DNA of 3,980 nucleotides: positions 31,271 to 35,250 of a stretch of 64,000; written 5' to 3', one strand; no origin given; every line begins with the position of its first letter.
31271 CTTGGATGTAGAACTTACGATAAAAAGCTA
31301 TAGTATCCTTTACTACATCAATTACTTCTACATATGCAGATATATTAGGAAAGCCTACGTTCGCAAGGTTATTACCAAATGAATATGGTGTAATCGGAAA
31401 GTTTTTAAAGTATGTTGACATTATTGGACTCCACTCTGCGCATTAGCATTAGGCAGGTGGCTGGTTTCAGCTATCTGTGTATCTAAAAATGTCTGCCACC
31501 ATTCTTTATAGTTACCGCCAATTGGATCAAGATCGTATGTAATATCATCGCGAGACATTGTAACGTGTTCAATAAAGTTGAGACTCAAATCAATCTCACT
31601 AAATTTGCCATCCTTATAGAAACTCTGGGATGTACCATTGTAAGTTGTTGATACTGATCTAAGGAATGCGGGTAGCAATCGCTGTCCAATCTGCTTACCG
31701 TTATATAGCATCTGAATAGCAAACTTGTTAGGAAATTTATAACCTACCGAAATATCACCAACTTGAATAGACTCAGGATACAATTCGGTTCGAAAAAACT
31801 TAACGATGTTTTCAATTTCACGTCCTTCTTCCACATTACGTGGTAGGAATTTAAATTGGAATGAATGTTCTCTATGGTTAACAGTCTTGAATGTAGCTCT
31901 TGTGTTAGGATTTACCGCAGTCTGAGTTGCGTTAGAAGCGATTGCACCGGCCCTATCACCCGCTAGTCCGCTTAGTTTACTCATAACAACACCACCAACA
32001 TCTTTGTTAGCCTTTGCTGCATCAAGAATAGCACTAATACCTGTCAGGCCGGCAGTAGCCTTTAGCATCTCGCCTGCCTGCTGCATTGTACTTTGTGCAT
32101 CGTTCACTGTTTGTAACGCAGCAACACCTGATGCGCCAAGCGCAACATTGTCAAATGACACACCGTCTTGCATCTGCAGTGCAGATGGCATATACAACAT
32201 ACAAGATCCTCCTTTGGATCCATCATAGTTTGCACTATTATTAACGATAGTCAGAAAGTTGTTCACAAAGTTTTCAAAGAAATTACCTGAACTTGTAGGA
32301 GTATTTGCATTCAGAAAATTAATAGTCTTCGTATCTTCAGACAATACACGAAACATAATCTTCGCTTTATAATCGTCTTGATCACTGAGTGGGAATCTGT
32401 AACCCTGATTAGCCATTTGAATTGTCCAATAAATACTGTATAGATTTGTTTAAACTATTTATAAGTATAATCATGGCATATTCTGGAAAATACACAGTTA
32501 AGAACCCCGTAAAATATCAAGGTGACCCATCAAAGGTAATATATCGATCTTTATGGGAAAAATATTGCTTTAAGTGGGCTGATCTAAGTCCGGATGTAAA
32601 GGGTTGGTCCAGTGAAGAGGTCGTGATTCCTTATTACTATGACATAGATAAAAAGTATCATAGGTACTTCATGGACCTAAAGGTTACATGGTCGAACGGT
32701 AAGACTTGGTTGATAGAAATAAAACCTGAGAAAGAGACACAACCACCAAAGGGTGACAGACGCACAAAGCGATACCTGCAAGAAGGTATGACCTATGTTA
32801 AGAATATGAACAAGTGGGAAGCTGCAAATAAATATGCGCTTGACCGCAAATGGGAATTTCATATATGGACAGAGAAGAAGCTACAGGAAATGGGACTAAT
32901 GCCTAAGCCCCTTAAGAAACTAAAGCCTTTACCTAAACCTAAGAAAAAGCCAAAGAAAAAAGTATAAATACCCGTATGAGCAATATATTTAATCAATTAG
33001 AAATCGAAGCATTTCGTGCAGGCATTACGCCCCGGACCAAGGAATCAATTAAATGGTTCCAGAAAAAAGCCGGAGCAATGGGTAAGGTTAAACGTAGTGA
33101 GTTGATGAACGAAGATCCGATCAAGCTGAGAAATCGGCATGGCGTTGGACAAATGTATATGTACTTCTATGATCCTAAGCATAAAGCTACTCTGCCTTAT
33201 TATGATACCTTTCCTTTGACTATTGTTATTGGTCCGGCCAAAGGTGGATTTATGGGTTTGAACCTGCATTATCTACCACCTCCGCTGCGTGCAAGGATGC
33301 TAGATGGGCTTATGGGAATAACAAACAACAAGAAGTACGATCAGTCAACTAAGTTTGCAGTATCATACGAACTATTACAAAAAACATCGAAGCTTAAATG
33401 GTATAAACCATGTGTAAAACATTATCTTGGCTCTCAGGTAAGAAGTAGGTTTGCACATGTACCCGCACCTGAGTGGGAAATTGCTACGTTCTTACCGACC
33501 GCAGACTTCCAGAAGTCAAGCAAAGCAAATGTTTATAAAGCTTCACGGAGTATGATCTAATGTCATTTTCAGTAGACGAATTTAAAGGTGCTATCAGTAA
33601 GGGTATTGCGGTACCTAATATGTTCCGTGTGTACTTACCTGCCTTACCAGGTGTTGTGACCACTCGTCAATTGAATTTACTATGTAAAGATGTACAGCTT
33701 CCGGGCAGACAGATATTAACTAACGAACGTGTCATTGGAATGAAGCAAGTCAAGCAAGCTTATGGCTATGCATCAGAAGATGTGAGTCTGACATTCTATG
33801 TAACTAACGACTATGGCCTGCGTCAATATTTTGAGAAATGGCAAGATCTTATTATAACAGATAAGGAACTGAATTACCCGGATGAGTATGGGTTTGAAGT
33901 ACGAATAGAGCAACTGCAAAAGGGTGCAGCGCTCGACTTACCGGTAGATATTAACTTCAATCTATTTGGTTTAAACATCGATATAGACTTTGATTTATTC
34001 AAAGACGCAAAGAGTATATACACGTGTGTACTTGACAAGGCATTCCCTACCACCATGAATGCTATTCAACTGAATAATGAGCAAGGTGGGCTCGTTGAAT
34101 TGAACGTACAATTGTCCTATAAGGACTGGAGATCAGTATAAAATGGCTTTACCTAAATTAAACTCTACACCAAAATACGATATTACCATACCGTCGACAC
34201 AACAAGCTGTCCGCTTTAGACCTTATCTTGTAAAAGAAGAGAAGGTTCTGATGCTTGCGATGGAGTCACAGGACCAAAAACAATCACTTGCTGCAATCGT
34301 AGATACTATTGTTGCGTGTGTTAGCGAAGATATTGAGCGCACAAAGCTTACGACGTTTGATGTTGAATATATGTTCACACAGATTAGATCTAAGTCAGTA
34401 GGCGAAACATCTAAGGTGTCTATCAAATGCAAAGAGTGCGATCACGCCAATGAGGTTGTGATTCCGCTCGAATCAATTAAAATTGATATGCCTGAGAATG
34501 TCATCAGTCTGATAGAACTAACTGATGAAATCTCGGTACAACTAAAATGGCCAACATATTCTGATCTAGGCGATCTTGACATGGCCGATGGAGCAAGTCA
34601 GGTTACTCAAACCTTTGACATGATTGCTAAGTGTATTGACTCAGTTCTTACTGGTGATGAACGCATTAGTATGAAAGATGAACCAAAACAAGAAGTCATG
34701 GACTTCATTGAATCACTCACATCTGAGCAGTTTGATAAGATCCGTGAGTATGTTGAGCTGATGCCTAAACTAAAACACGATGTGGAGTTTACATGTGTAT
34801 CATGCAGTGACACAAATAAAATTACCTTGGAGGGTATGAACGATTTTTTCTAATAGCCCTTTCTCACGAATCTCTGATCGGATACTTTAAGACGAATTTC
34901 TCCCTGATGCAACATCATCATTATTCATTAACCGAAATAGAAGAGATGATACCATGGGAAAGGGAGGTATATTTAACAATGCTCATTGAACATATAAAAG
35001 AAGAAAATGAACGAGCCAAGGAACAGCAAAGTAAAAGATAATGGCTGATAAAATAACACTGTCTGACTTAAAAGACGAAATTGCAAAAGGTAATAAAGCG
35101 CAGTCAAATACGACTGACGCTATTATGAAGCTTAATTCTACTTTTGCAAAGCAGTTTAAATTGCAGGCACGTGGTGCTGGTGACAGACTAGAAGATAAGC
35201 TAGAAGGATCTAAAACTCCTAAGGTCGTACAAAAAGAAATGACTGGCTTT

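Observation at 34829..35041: Probable programmed -1 frameshift fusing gp26 to gp51, like a tail-assembly-chaperone G/GT pair in a T4-like phage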

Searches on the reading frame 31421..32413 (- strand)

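Call 7: search_protein_families(library=pfam, proteins=[window:31421-32413:-], max_evalue=0.01)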
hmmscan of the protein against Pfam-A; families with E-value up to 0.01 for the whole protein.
window:31421-32413:- (330 aa): 1 family
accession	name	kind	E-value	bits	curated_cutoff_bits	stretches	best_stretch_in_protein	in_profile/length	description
PF11091.14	T4_tail_cap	-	0.00051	19.6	20.2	1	147-210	154-215/339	Tail-tube assembly protein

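Call 8: search_protein_families(library=phrogs, proteins=[window:31421-32413:-], max_evalue=0.01)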
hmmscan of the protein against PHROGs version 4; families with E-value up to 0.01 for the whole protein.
window:31421-32413:- (330 aa): 1 family
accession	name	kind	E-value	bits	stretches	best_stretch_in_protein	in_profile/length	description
phrog_230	-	tail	2e-37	130.6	1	31-308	311-599/628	baseplate tail tube cap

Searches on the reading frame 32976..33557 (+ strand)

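Call 7: search_protein_families(library=pfam, proteins=[window:32976-33557:+], max_evalue=0.01)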
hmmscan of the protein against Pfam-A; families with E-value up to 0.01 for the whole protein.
window:32976-33557:+ (194 aa): 0 families

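Call 8: search_protein_families(library=phrogs, proteins=[window:32976-33557:+], max_evalue=0.01)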
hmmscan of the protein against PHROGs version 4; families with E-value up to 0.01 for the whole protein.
window:32976-33557:+ (194 aa): 1 family
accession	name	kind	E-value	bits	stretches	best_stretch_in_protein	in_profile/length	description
phrog_429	-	DNA, RNA and nucleotide metabolism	5.7e-50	171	1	12-190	31-203/210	DNA end protector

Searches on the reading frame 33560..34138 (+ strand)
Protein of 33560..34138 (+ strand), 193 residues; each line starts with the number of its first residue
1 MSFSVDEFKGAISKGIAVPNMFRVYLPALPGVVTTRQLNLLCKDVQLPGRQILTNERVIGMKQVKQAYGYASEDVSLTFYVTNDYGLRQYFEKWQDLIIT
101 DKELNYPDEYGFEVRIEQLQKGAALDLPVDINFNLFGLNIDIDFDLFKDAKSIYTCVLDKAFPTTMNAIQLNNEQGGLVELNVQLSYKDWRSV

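Call 7: search_protein_families(library=pfam, proteins=[window:33560-34138:+], max_evalue=0.01)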
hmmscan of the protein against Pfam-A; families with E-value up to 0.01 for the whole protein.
window:33560-34138:+ (193 aa): 1 family
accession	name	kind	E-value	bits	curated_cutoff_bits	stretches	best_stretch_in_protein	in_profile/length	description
PF23849.1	Phage_TTP_2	-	0.00013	22.5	27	1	32-188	18-166/177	Phage tail tube protein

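Call 8: search_protein_families(library=phrogs, proteins=[window:33560-34138:+], max_evalue=0.01)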
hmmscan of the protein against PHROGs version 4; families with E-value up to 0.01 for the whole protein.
window:33560-34138:+ (193 aa): 4 families
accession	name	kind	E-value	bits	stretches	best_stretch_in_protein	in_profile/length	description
phrog_45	-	tail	8.9e-33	114.9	1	1-191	74-253/350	tail tube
phrog_3629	-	tail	1.3e-16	61.7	1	33-120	71-160/313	tail tube protein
phrog_7274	-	unknown function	0.00021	22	1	33-126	90-184/227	-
phrog_1842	-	tail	0.00024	22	1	36-121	58-144/204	tail tube protein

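Call 59: search_protein_families(library=ncbifam, proteins=[window:33560-34138:+], max_evalue=0.01)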
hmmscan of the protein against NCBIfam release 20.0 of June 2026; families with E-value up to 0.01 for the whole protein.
window:33560-34138:+ (193 aa): 0 families

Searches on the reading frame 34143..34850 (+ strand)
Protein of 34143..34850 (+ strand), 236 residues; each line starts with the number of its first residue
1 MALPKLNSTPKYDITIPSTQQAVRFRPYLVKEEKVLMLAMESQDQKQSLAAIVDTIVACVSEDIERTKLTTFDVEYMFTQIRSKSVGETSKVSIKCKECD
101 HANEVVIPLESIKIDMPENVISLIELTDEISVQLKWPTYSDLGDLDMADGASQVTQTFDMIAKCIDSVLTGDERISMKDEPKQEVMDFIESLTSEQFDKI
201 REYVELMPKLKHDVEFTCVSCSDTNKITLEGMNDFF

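Call 7: search_protein_families(library=pfam, proteins=[window:34143-34850:+], max_evalue=0.01)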
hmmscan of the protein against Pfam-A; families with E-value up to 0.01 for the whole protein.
window:34143-34850:+ (236 aa): 1 family
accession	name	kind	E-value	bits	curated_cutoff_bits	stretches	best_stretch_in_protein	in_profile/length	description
PF12322.14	T4_baseplate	-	1.6e-62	211.5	24.5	1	10-236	2-218/219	T4 bacteriophage base plate protein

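Call 8: search_protein_families(library=phrogs, proteins=[window:34143-34850:+], max_evalue=0.01)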
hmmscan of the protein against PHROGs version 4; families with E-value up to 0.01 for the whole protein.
window:34143-34850:+ (236 aa): 2 families
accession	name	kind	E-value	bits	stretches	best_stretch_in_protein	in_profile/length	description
phrog_150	-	tail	1.9e-65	222.1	1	1-236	5-232/282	baseplate hub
phrog_9914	-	tail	1.6e-06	29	1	31-230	9-206/217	baseplate hub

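Call 20: find_homologous_proteins(query=window:34143-34850:+, max_evalue=0.00001)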
Query window:34143-34850:+ (236 aa): 3089 proteins with E <= 0.00001 among 3214 candidates; the best 120 are listed. Only proteins of 129 to 413 residues were searched: fused or split forms outside these lengths cannot appear, so this answer is no evidence that the protein stands alone or is whole; find_related_loci, which searches DNA, has no such limit.
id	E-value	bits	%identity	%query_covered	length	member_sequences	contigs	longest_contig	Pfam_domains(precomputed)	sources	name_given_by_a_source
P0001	8.1e-145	498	98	100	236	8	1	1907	PF12322.15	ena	-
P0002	1.1e-133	462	89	100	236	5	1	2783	PF12322.15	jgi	jgi:hypothetical protein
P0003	7.6e-117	407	94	85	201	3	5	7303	PF12322.15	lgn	-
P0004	1.8e-92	327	62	100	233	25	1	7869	PF12322.15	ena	-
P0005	1.2e-91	324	61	100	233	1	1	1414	PF12322.15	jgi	-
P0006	1.9e-91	324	63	100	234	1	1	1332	PF12322.15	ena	-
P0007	5.0e-91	322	63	100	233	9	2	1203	PF12322.15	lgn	-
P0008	5.0e-90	319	61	100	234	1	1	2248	PF12322.15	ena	-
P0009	6.1e-89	315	61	100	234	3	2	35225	PF12322.15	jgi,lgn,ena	-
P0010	2.0e-88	314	61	100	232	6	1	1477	PF12322.15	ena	-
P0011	1.5e-87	311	58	100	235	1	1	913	PF12322.15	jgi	-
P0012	1.6e-87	311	61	100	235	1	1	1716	PF12322.15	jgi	jgi:hypothetical protein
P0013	2.1e-87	310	59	100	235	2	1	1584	PF12322.15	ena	-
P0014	2.2e-87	310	59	100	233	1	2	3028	PF26476.1,PF12322.15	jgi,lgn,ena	-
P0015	3.9e-87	309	61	100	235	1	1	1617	PF12322.15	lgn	-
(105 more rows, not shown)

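Call 22: find_related_loci(query=window:34143-34850:+, collection=viral_contigs, flank=1500)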
Query window:34143-34850:+ (236 aa) in viral_contigs; peptide patterns used: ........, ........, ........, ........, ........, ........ (x = any residue, [..] = any of these).
598 stretches matched a pattern (row limit reached: there are more); 595 encode a relative of the query (tblastn E <= 1e-3); the best 80 are kept; 80 distinct loci.
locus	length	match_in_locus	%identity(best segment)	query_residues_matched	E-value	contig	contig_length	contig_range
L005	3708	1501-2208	99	1-236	1e-158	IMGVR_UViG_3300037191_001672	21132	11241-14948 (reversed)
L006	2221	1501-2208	98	1-236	1e-163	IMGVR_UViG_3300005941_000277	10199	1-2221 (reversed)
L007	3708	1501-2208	93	1-236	2e-151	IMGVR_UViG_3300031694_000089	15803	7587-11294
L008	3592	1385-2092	93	1-236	3e-153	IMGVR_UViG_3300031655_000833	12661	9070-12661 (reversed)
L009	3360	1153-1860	89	1-236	1e-148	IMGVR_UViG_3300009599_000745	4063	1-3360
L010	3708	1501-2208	89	1-236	6e-146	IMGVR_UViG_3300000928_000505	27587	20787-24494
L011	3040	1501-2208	89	1-236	9e-149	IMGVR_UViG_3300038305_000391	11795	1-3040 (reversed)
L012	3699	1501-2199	63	1-236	3e-101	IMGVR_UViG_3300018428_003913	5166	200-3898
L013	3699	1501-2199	63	1-236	2e-100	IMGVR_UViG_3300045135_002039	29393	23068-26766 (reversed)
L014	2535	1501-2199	63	1-236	2e-101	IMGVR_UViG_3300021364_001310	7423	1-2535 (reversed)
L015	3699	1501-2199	58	1-236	1e-96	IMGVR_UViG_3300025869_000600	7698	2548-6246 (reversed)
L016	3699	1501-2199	58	1-236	1e-96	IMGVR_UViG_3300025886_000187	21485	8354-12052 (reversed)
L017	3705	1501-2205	61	1-236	1e-95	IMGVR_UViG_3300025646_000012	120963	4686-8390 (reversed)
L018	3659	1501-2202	59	1-236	5e-94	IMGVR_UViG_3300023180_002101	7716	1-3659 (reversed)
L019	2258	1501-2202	59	1-236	3e-95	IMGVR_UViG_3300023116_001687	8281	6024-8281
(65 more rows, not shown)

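Call 59: search_protein_families(library=ncbifam, proteins=[window:34143-34850:+], max_evalue=0.01)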
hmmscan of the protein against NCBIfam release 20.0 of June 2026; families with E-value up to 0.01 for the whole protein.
window:34143-34850:+ (236 aa): 0 families

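Call 73: predict_structure(alignment_id=A1)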
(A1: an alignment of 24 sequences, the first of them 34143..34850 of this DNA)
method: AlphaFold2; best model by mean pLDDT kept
length: 236 residues; sequences in the alignment: 24
mean_pLDDT: 86.1   pTM: 0.80
mean pLDDT of the five models: 86.1, 84.8, 82.5, 81.9, 81.9
residues with pLDDT >= 90: 121; 70-90: 96; 50-70: 9; < 50: 10
segments of 3 or more residues with pLDDT < 50: 1-6, 146-149
pLDDT, mean of each block of 10 residues (from residue 1): 51 91 92 87 82 92 89 92 88 90 90 83 91 92 58 80 93 90 92 93 90 91 91 75
secondary structure, 60 per line:
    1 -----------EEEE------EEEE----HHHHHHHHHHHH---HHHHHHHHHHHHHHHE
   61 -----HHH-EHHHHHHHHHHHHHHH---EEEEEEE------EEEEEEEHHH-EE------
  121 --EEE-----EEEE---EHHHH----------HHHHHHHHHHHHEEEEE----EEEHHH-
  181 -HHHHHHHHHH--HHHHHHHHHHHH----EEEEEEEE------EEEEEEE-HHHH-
elements in order: E12-15 E22-25 H30-41 H45-59 H71-85 E89-95 E102-108 E123-125 E131-134 H139-142 H153-164 E165-169 E174-176 H182-191 H194-205 E210-217 E224-230 H232-235

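Call 75: fold_search(model_id=the predicted structure, library=pdb)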
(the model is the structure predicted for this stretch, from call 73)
No match with E <= 0.001 here; weaker rows may still be real.
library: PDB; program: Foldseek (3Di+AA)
matches with E <= 10: 500; with E <= 0.001: 0
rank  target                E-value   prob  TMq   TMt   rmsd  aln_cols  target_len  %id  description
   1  8g6c_B                1.6e-01  0.07  0.14  0.13  18.7       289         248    8  GTP Cyclohydrolase-IB with manganese (released 2024-02-21)
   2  8g8v_A                1.6e-01  0.07  0.14  0.13  20.1       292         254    8  GTP Cyclohydrolase-IB with sodium (released 2024-02-21)
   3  8tcc_D                1.6e-01  0.08  0.17  0.16  20.5       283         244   10  GTP Cyclohydrolase-IB with dehydrocostus lactone (released 2024-07-03)
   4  3d2o_A                2.2e-01  0.09  0.18  0.17  21.0       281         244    8  Crystal Structure of Manganese-metallated GTP Cyclohydrolase Type IB (released 2009-05-12)
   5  8tcc_B                2.4e-01  0.06  0.15  0.15  19.0       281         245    9  GTP Cyclohydrolase-IB with dehydrocostus lactone (released 2024-07-03)
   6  8tcc_C                3.1e-01  0.06  0.15  0.15  18.8       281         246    9  GTP Cyclohydrolase-IB with dehydrocostus lactone (released 2024-07-03)
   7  2ob9_A                3.4e-01  0.91  0.26  0.50   4.6       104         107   10  Structure of bacteriophage HK97 tail assembly chaperone (released 2007-12-18)
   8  2ob9_B                3.6e-01  0.90  0.20  0.41   3.6        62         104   13  Structure of bacteriophage HK97 tail assembly chaperone (released 2007-12-18)
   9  1fnt_D                4.1e-01  0.06  0.13  0.13  19.1       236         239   11  CRYSTAL STRUCTURE OF THE 20S PROTEASOME FROM YEAST IN COMPLEX WITH THE PROTEASOME ACTIVATOR PA26 FROM TRYPANOSOME BRUC (released 2001-04-11)
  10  5yja_B                4.6e-01  0.03  0.12  0.10  21.6       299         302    9  Crystal structure of highly active BTUO mutant P287G without dehydration (released 2018-10-10)
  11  9aw5_C                5.1e-01  0.06  0.13  0.12  19.3       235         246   11  Yeast 20S proteasome soaked with MA9 fraction E/F (released 2025-03-19)
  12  5yjl_D                5.4e-01  0.03  0.11  0.10  23.8       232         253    8  Crystal structure of Arabidopsis glutamyl-tRNA reductase in complex with NADPH and GBP (released 2018-05-30)
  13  9er4_B                5.4e-01  0.04  0.14  0.12  19.1       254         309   12  Room temperature structure of Glycine max phyA in Pr (released 2025-01-08)
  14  5yja_C                5.7e-01  0.03  0.12  0.12  21.7       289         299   10  Crystal structure of highly active BTUO mutant P287G without dehydration (released 2018-10-10)
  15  3d2o_B                6.0e-01  0.05  0.16  0.16  21.1       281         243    8  Crystal Structure of Manganese-metallated GTP Cyclohydrolase Type IB (released 2009-05-12)
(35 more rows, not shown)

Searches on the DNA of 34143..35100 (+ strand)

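Call 9: search_dna_similar(query=window:34143-35100:+, collection=phages, mode=distant, max_rows=40)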
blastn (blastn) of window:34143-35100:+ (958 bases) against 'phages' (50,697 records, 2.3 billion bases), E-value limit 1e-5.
Records with a match: 16; places in all: 16; records where one place covers at least 80% of the query: 0.
Best place of each record, by identity: 90-95% 2; 60-80% 14.
By first word of the organism name: Synechococcus 15; Pelagibacter 1.
By host as written in the record: Synechococcus sp. 4; Synechococcus sp. WH 7803 3; Synechococcus sp. WH8102 2; Synechococcus sp. KCZYC6 2; - 2; Synechococcus sp. WH8017 2; Candidatus Pelagibacter ubique HTCC1062 1.
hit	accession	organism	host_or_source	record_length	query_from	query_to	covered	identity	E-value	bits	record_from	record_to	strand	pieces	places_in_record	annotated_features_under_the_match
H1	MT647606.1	Pelagibacter phage Mosig EXVC030M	Candidatus Pelagibacter ubique HTCC1062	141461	700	868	18%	70.8%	2e-10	74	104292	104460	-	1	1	putative baseplate hub assembly catalyst | putative baseplate protein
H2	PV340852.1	Synechococcus phage Sf-CH5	Synechococcus sp. WH8102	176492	702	830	13%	72.9%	5e-11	76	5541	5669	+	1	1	baseplate hub assembly catalyst | baseplate hub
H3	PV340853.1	Synechococcus phage Sf-CH8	Synechococcus sp. WH8102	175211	702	830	13%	72.9%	5e-11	76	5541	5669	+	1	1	baseplate hub assembly catalyst | baseplate hub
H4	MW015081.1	Synechococcus phage S-SRM01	Synechococcus sp. KCZYC6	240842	740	865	13%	73.8%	4e-12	80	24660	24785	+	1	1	hypothetical protein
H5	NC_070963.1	Synechococcus phage S-SRM01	Synechococcus sp. KCZYC6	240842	740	865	13%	73.8%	4e-12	80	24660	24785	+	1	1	baseplate hub assembly catalyst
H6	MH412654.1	Synechococcus phage S-T4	Synechococcus sp. WH 7803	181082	702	829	13%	72.7%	2e-10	74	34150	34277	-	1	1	hypothetical protein | baseplate hub assembly chaperone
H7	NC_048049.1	Synechococcus phage S-T4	Synechococcus sp. WH 7803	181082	702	829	13%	72.7%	2e-10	74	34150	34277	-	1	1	baseplate hub assembly catalyst | baseplate hub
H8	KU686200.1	Synechococcus phage S-CAM4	Synechococcus sp.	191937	701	817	12%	72.7%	7e-9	68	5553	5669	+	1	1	baseplate hub subunit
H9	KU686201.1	Synechococcus phage S-CAM4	Synechococcus sp.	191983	701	817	12%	72.7%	7e-9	68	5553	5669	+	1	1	baseplate hub subunit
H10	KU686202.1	Synechococcus phage S-CAM4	Synechococcus sp.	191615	701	817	12%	72.7%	7e-9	68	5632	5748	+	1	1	baseplate hub subunit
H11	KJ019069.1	Synechococcus phage ACG-2014j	-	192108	701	817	12%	72.7%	7e-9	68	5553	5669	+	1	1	baseplate hub subunit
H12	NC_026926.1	Synechococcus phage ACG-2014j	-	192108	701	817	12%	72.7%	7e-9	68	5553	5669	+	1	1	baseplate hub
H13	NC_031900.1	Synechococcus phage S-CAM4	Synechococcus sp.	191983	701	817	12%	72.7%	7e-9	68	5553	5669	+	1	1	baseplate hub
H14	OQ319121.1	Synechococcus phage S-BM3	Synechococcus sp. WH 7803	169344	750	842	10%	77.4%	2e-10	74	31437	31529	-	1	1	none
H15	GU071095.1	Synechococcus phage S-SM2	Synechococcus sp. WH8017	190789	75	116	4%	90.5%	4e-6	59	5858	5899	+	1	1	gp26: baseplate hub subunit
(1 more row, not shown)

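Call 11: get_annotated_region(hit=H1, flank=1500)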
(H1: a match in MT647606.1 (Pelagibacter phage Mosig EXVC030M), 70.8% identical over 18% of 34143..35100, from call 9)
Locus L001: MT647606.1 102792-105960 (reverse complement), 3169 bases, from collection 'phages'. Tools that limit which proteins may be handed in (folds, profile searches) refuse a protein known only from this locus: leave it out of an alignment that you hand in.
description: Pelagibacter phage Mosig EXVC030M, complete genome.
organism: Pelagibacter phage Mosig EXVC030M (NCBI taxid 2759214)
taxonomy: Viruses; Duplodnaviria; Heunggongvirae; Uroviricota; Caudoviricetes; Kyanoviridae
host: Candidatus Pelagibacter ubique HTCC1062; source: oxygen minimum zone; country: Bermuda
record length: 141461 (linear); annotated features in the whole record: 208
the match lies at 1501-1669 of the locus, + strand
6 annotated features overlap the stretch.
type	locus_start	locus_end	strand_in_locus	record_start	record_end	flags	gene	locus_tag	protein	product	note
CDS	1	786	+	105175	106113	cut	-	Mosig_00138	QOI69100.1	putative baseplate tail tube initiator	-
CDS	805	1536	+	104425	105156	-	-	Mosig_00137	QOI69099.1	putative baseplate protein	putative T4 baseplate protein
CDS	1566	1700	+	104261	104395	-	-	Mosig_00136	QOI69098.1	putative baseplate hub assembly catalyst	-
CDS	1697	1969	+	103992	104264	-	-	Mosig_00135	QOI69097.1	hypothetical protein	-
CDS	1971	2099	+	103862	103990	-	-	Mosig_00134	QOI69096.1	hypothetical protein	-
CDS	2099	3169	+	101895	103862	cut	-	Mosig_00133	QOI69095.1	hypothetical protein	-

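Call 12: get_annotated_region(hit=H2, flank=1500)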
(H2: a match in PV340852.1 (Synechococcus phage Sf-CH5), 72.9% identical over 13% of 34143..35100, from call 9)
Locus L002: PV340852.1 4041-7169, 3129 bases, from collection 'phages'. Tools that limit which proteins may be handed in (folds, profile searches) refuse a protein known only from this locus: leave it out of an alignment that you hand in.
description: Synechococcus phage Sf-CH5, complete genome.
organism: Synechococcus phage Sf-CH5 (NCBI taxid 3413215)
taxonomy: Viruses
host: Synechococcus sp. WH8102; source: Petrosia ficiformis pink cortex; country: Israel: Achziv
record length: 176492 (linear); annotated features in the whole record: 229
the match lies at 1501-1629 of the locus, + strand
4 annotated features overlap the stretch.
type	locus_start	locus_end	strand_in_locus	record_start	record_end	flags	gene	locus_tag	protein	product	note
CDS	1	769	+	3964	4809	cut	-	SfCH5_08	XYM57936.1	hypothetical protein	-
CDS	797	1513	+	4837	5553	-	-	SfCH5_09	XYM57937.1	baseplate hub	-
CDS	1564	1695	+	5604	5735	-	-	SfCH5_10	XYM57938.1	baseplate hub assembly catalyst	-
CDS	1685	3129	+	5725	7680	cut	-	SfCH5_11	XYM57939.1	hypothetical protein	-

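Call 13: get_annotated_region(hit=H7, flank=1500)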
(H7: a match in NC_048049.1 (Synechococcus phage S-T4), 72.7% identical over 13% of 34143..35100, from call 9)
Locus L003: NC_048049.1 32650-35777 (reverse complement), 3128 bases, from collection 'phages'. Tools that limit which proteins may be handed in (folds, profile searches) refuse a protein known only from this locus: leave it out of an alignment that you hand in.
description: Synechococcus phage S-T4, complete genome.
organism: Synechococcus phage S-T4 (NCBI taxid 2268578)
taxonomy: Viruses; Duplodnaviria; Heunggongvirae; Uroviricota; Caudoviricetes; Kyanoviridae; Tamkungvirus; Tamkungvirus ST4
host: Synechococcus sp. WH 7803; source: -; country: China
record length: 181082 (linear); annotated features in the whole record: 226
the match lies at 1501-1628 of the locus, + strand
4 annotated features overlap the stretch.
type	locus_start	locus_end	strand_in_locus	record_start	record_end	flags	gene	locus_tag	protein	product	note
CDS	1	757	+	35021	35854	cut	-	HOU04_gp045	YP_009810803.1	hypothetical protein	-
CDS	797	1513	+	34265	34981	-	-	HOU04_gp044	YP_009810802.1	baseplate hub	baseplate hub assembly chaperone (T4-like gp26)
CDS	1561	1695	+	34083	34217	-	-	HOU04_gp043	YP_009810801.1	baseplate hub assembly catalyst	-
CDS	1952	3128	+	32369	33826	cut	-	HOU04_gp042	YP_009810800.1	hypothetical protein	-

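Call 14: get_annotated_region(hit=H13, flank=1500)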
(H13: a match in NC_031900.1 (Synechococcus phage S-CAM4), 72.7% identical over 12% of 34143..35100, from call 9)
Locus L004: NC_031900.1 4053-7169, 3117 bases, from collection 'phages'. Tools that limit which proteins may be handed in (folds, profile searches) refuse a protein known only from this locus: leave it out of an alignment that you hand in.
description: Synechococcus phage S-CAM4 isolate 0809SB33, complete genome.
organism: Synechococcus phage S-CAM4 (NCBI taxid 1883367)
taxonomy: Viruses; Duplodnaviria; Heunggongvirae; Uroviricota; Caudoviricetes; Kyanoviridae; Potamoivirus; Potamoivirus cam4
host: Synechococcus sp.; source: -; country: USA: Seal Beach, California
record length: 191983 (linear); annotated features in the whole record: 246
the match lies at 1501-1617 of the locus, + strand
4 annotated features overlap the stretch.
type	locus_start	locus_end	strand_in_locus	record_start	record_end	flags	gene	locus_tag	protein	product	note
CDS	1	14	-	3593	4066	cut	-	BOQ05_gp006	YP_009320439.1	head completion protein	gp4 head completion protein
CDS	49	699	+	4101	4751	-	-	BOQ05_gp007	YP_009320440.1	hypothetical protein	-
CDS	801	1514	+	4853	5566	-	-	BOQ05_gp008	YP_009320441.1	baseplate hub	-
CDS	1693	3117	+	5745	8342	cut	-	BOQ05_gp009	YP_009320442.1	hypothetical protein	-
